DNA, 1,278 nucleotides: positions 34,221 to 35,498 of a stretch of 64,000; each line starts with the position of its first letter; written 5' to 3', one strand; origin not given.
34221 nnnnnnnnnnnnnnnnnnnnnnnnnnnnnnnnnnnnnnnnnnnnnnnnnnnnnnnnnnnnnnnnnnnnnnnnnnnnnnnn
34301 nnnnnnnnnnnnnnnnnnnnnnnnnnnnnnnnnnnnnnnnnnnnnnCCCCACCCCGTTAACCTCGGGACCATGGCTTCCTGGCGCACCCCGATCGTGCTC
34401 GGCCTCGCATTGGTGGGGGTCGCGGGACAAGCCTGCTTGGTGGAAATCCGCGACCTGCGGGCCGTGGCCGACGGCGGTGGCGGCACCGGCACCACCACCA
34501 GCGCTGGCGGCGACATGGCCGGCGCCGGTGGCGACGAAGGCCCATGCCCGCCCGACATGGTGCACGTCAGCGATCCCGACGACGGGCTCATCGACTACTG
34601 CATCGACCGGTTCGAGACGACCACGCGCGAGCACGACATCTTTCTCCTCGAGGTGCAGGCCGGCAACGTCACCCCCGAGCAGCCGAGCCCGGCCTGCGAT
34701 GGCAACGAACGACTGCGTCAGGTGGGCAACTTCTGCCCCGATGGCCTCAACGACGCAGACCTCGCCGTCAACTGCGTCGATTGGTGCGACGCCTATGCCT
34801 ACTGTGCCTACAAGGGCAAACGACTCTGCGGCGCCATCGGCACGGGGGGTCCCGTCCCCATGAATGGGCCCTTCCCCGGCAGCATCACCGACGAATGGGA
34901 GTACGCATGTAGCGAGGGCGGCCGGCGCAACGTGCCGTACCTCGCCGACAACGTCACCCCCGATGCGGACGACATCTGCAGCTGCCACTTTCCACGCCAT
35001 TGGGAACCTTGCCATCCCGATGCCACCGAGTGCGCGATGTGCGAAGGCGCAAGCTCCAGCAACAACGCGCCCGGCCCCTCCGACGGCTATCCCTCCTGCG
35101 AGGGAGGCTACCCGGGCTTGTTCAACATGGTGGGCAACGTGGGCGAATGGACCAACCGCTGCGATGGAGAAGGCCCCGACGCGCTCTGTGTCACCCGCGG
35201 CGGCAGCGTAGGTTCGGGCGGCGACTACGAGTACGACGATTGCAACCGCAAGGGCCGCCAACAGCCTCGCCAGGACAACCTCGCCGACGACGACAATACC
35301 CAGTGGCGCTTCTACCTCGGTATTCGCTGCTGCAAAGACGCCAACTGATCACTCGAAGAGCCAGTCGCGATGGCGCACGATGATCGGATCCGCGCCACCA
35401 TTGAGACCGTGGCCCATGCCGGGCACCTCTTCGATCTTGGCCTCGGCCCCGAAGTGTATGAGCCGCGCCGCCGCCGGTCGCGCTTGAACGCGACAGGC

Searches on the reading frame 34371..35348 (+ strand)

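Call 59: search_protein_families(library=pfam, proteins=[window:34371-35348:+], max_evalue=0.001)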
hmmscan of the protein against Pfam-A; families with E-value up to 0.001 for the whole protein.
window:34371-35348:+ (325 aa): 1 family
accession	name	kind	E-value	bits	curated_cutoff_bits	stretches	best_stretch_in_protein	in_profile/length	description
PF03781.23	FGE-sulfatase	-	7.3e-15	55.7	23.3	1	75-300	36-236/255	Sulfatase-modifying factor enzyme 1-like domain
